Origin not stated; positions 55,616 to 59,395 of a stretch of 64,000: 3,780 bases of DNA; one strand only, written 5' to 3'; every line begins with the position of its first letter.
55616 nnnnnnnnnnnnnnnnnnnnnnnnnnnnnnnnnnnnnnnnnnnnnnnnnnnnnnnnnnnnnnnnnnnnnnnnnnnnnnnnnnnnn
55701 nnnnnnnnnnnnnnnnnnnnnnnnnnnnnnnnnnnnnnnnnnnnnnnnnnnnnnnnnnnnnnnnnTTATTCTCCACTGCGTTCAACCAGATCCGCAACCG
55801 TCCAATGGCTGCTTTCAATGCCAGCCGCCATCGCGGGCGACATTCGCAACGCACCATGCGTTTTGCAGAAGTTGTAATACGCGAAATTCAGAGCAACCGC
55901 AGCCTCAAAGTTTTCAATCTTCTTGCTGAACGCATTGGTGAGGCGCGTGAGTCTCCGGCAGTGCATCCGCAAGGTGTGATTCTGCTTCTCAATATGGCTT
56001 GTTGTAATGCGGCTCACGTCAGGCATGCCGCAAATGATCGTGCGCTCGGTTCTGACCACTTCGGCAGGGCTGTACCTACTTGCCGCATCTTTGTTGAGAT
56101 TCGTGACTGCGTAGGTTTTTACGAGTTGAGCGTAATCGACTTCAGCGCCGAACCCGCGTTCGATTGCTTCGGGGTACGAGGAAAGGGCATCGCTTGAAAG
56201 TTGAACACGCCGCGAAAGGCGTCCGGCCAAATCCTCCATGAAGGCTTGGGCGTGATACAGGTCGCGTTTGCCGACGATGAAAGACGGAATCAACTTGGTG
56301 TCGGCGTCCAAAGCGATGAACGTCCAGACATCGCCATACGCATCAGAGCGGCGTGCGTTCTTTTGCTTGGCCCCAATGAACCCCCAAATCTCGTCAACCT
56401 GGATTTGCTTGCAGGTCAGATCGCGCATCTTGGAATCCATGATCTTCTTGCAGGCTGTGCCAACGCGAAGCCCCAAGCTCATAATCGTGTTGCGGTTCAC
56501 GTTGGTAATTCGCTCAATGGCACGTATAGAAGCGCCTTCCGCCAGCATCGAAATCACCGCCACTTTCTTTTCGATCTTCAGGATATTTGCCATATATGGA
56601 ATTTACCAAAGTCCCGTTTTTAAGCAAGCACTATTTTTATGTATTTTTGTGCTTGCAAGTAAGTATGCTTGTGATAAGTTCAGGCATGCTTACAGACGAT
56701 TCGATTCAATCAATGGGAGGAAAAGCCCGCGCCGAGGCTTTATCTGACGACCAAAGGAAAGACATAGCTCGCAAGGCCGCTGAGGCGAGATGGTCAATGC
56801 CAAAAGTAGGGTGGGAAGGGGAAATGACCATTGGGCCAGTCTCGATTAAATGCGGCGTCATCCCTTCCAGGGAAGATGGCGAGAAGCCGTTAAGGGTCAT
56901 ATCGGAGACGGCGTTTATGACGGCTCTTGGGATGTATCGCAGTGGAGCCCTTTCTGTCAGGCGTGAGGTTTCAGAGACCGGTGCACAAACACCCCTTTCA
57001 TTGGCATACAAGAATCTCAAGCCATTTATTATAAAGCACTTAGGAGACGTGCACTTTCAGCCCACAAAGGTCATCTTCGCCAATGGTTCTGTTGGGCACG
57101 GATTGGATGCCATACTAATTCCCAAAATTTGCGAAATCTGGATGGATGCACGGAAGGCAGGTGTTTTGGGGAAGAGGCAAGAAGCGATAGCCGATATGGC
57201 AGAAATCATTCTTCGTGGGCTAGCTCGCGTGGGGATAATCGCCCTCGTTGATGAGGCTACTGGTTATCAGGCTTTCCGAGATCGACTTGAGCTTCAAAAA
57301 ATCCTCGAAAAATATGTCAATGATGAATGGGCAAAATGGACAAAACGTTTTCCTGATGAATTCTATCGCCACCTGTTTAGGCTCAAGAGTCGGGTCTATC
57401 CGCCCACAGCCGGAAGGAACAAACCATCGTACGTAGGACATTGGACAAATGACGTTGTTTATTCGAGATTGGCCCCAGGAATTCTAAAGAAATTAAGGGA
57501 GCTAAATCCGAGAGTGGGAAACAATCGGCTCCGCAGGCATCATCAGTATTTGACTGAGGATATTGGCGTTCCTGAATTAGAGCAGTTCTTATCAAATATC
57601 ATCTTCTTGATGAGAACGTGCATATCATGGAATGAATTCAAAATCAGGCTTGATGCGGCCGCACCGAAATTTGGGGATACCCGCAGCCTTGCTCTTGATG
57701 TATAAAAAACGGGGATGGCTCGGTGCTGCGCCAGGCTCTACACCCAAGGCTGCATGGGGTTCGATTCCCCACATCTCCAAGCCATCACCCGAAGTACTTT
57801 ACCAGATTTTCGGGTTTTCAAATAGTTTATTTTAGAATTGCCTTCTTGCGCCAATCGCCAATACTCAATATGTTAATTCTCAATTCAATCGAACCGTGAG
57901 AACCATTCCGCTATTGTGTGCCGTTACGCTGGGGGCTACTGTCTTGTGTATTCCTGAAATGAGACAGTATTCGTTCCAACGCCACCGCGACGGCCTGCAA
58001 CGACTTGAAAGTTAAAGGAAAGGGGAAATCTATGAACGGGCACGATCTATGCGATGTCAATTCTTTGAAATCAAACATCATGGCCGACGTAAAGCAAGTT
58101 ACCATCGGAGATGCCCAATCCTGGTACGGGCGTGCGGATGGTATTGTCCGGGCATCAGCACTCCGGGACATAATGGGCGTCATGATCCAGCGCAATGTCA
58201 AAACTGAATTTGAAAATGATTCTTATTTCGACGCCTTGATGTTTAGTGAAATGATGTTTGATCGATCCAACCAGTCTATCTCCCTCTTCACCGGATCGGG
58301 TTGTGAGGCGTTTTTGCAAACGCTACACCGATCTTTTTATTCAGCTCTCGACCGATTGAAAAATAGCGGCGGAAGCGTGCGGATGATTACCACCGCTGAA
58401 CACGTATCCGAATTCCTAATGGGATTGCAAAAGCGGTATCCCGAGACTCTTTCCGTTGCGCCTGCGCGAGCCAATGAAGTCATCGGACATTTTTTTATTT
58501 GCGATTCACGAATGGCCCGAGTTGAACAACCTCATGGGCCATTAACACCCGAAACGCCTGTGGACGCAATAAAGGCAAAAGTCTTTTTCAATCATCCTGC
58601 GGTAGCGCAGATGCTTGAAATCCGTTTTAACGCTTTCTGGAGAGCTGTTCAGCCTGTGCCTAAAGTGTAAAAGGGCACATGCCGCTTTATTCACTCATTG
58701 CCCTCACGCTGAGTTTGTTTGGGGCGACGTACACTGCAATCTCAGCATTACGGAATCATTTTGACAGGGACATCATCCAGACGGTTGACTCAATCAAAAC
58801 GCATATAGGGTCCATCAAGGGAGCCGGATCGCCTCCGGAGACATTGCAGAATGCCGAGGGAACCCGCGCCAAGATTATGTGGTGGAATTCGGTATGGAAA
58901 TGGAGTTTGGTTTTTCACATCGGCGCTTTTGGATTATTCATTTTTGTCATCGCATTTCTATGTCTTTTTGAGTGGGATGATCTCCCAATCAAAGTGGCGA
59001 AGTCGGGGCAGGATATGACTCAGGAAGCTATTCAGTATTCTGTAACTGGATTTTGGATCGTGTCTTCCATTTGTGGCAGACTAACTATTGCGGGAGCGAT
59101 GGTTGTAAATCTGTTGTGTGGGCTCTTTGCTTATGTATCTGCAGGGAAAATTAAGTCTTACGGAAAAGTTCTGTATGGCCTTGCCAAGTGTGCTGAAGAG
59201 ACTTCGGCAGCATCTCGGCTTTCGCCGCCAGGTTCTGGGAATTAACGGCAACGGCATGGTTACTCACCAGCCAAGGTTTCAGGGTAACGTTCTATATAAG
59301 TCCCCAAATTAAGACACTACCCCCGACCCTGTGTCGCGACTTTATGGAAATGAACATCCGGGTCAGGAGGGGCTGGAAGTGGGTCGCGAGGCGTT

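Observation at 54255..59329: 5059-bp IS1-type-ended transposon with an 8-bp target duplication, three copies of its end sequence and non-transposition cargo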

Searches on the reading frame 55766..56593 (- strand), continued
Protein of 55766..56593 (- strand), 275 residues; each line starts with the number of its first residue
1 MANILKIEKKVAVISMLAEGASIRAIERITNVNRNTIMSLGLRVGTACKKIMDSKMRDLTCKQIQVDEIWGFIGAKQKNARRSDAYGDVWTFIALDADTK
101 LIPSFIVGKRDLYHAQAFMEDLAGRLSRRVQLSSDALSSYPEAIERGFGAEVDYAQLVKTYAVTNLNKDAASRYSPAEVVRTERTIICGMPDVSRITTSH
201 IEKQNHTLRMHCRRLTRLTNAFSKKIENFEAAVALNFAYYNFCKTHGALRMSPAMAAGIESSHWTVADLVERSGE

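Call 58: get_annotated_region(hit=H1, flank=4000)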
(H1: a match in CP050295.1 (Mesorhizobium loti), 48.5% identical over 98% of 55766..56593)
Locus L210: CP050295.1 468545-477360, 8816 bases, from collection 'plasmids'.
description: Mesorhizobium loti strain 582 plasmid p_1, complete sequence
organism: Mesorhizobium loti (NCBI taxid 381)
taxonomy: Bacteria; Pseudomonadota; Alphaproteobacteria; Hyphomicrobiales; Phyllobacteriaceae; Mesorhizobium; Mesorhizobium loti
host: -; source: Oxytropis kamtschatica,cell culture,root nodule; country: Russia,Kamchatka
typing (MOB-suite, as given by PLSDB): non-mobilizable; mating-pair formation MPF_T
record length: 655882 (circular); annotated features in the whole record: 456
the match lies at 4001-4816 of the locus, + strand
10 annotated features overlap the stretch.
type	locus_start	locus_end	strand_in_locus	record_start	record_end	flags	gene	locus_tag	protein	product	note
CDS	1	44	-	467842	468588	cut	-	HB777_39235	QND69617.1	Crp/Fnr family transcriptional regulator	-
CDS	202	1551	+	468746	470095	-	hemN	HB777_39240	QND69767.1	oxygen-independent coproporphyrinogen III oxidase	-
CDS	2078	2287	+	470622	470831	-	-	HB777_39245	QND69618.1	histone H1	-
CDS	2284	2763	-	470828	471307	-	-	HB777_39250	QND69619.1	hypothetical protein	-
CDS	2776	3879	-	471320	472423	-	-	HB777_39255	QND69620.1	helix-turn-helix domain-containing protein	-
CDS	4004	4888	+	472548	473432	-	-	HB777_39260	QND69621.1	IS1 family transposase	-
CDS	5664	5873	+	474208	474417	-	-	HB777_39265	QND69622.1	hypothetical protein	-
CDS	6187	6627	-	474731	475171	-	-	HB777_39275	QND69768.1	hypothetical protein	-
CDS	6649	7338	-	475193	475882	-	-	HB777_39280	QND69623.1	DsbA family protein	-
CDS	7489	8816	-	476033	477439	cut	-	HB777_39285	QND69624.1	dicarboxylate/amino acid:cation symporter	-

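Call 59: get_annotated_region(hit=H2, flank=4000)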
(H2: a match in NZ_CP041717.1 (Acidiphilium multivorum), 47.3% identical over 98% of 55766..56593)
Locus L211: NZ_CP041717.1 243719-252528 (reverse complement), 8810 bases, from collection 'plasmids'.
description: Acidiphilium multivorum strain JZ-6 plasmid unnamed1, complete sequence
organism: Acidiphilium multivorum (NCBI taxid 62140)
taxonomy: Bacteria; Pseudomonadota; Alphaproteobacteria; Rhodospirillales; Acetobacteraceae; Acidiphilium; Acidiphilium multivorum
host: -; source: Cell culture,activated sludge; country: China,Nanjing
typing (MOB-suite, as given by PLSDB): non-mobilizable; mating-pair formation MPF_I
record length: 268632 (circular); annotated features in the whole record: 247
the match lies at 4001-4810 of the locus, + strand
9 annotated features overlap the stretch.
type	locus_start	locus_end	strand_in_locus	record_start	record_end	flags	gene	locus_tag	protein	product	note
CDS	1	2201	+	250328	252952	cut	-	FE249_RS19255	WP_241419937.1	sigma factor-like helix-turn-helix DNA-binding protein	GO:0006352 - DNA-templated transcription initiation [Evidence IEA]; GO:0006355 - regulation of DNA-templated ...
CDS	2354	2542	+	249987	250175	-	-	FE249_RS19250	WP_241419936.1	hypothetical protein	-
CDS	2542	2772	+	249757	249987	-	-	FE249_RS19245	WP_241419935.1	hypothetical protein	-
CDS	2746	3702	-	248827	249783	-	-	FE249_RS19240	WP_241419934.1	hypothetical protein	-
CDS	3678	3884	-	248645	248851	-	-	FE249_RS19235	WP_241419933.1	hypothetical protein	-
CDS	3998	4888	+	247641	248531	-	-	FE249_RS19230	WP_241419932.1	IS1 family transposase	-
CDS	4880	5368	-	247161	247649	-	-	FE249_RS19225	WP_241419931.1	RES domain-containing protein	-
CDS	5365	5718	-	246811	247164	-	-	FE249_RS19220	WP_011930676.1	MbcA/ParS/Xre antitoxin family protein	-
CDS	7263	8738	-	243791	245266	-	-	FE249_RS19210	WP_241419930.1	AAA family ATPase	-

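Call 63: find_encoding_contigs(protein=P0003, flank=6000, max_places=2)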
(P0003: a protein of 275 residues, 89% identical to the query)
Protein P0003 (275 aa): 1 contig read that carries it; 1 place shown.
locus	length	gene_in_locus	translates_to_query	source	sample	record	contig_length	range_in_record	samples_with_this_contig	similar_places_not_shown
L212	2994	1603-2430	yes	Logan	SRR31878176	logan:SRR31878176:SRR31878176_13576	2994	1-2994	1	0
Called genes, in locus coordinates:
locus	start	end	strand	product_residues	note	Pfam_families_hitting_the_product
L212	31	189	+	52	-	-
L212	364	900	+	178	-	-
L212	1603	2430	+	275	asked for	PF03400:DDE_Tnp_IS1 (faint)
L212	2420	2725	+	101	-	-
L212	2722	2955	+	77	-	-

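Call 64: find_encoding_contigs(protein=P0013, flank=6000, max_places=3)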
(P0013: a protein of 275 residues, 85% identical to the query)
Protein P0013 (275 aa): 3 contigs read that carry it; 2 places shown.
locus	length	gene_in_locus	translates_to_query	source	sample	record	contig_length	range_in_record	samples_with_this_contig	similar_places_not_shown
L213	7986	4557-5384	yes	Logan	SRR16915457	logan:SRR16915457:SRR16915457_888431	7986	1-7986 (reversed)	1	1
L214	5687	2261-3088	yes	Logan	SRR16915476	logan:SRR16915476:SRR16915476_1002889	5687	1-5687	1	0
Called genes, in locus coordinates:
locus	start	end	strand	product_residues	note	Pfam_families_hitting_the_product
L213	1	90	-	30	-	?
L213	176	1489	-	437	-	PF11949:DUF3466 (weak)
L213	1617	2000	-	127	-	-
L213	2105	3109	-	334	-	-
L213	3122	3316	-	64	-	-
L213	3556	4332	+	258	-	PF12686:DUF3800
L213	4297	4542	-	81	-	PF21983:NikA-like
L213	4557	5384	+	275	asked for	PF03400:DDE_Tnp_IS1 (faint)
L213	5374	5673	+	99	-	-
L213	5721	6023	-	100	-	-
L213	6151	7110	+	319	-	-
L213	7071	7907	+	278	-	PF00535:Glycos_transf_2, PF02709:Glyco_transf_7C (weak)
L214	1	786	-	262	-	?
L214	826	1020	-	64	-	-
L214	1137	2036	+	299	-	PF12686:DUF3800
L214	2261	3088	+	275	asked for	PF03400:DDE_Tnp_IS1 (faint)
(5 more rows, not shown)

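Call 65: find_encoding_contigs(protein=P0006, flank=6000, max_places=2)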
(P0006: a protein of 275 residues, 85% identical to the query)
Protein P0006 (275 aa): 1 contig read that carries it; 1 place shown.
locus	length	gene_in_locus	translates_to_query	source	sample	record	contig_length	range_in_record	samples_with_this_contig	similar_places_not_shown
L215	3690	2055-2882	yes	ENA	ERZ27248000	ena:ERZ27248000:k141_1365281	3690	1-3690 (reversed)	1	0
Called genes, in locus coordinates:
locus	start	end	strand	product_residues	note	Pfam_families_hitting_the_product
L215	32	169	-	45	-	-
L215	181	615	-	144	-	PF01610:DDE_Tnp_ISL3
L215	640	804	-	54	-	-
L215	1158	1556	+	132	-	-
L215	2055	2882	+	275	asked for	PF03400:DDE_Tnp_IS1 (faint)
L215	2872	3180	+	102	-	-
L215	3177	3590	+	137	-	-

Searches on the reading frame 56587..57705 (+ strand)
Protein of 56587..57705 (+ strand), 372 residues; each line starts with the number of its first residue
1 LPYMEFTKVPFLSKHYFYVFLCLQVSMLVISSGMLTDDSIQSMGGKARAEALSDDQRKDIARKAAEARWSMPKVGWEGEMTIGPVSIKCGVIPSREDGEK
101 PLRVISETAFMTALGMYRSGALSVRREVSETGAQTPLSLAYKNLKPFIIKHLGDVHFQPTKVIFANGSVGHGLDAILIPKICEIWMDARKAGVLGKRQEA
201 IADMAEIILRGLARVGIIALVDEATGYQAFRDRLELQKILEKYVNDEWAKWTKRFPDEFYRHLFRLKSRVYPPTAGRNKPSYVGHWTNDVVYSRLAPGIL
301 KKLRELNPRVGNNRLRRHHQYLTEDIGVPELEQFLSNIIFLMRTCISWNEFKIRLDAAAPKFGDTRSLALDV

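Call 7: search_protein_families(library=pfam, proteins=[window:56587-57705:+], max_evalue=0.01)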
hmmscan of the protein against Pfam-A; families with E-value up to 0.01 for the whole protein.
window:56587-57705:+ (372 aa): 1 family
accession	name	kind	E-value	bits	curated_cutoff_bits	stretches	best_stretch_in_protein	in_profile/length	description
PF10546.14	P63C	-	3.3e-28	98.6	26.1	1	239-331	1-93/93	P63C domain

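Call 8: search_protein_families(library=ncbifam, proteins=[window:56587-57705:+], max_evalue=0.01)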
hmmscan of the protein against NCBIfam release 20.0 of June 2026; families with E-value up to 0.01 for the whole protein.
window:56587-57705:+ (372 aa): 0 families

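Call 9: search_protein_families(library=padloc, proteins=[window:56587-57705:+], max_evalue=0.01)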
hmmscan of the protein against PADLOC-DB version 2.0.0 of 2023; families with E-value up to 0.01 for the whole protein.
window:56587-57705:+ (372 aa): 1 family
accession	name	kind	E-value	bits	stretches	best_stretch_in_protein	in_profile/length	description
PDLC04662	PDC-M46A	-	0.0079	13.6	0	195-259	251-316/349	-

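Call 76: search_protein_families(library=phrogs, proteins=[window:56686-57705:+], max_evalue=0.01)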
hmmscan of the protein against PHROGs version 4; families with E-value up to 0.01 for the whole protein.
window:56686-57705:+ (339 aa): 3 families
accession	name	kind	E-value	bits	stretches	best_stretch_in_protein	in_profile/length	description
phrog_2384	-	unknown function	2e-94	317.7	1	4-338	4-334/338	-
phrog_1136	-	unknown function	1.8e-09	38.7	1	201-333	111-238/244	-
phrog_2899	-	transcription regulation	0.0059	17.2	1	210-296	140-235/263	anti-repressor Ant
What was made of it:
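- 56686..57705 (+): P63C-domain protein (339 aa; gene callers use an upstream start at 56596, 369 aa), divergent from the transposase. Pfam PF10546, 3.3e-28 (call 7). phrog_2384 matched over its full length, 2e-94 (call 76).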

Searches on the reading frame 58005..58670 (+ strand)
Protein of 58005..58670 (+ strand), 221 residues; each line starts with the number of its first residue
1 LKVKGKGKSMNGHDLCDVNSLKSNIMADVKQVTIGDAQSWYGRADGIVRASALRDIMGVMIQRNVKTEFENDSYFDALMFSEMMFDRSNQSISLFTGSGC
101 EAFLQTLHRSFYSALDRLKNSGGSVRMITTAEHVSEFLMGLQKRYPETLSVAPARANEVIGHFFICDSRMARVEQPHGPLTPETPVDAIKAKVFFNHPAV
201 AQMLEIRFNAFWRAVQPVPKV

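Call 7: search_protein_families(library=pfam, proteins=[window:58005-58670:+], max_evalue=0.01)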
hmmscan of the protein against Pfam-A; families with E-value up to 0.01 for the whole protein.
window:58005-58670:+ (221 aa): 0 families

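Call 8: search_protein_families(library=ncbifam, proteins=[window:58005-58670:+], max_evalue=0.01)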
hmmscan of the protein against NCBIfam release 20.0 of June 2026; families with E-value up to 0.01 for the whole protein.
window:58005-58670:+ (221 aa): 0 families

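Call 9: search_protein_families(library=padloc, proteins=[window:58005-58670:+], max_evalue=0.01)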
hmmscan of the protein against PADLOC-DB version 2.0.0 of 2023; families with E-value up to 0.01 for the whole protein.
window:58005-58670:+ (221 aa): 0 families

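Call 76: search_protein_families(library=phrogs, proteins=[window:58032-58670:+], max_evalue=0.01)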
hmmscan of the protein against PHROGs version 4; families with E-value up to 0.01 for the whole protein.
window:58032-58670:+ (212 aa): 0 families
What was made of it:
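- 58032..58670 (+): Cargo ORF, 212 aa (221 aa from the TTG at 58005), unknown function. No hit in Pfam, NCBIfam, PADLOC or PHROGs (calls 7-9, 76).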

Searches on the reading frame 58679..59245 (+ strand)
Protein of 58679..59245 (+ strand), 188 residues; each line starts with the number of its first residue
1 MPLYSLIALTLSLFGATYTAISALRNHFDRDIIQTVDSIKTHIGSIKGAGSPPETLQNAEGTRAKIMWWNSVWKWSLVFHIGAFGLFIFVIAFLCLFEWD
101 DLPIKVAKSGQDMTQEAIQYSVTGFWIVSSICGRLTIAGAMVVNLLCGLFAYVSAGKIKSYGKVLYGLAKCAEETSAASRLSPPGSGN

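Call 7: search_protein_families(library=pfam, proteins=[window:58679-59245:+], max_evalue=0.01)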
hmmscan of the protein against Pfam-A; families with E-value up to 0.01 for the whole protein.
window:58679-59245:+ (188 aa): 0 families

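Call 8: search_protein_families(library=ncbifam, proteins=[window:58679-59245:+], max_evalue=0.01)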
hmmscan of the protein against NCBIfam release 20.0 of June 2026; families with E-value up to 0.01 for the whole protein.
window:58679-59245:+ (188 aa): 0 families

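Call 9: search_protein_families(library=padloc, proteins=[window:58679-59245:+], max_evalue=0.01)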
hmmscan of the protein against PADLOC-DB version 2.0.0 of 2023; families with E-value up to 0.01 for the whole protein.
window:58679-59245:+ (188 aa): 0 families

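Call 76: search_protein_families(library=phrogs, proteins=[window:58679-59245:+], max_evalue=0.01)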
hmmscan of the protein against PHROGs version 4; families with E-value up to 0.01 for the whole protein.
window:58679-59245:+ (188 aa): 0 families
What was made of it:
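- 58679..59245 (+): Cargo ORF, 188 aa, with hydrophobic segments, unknown function. No family hits (calls 7-9, 76).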
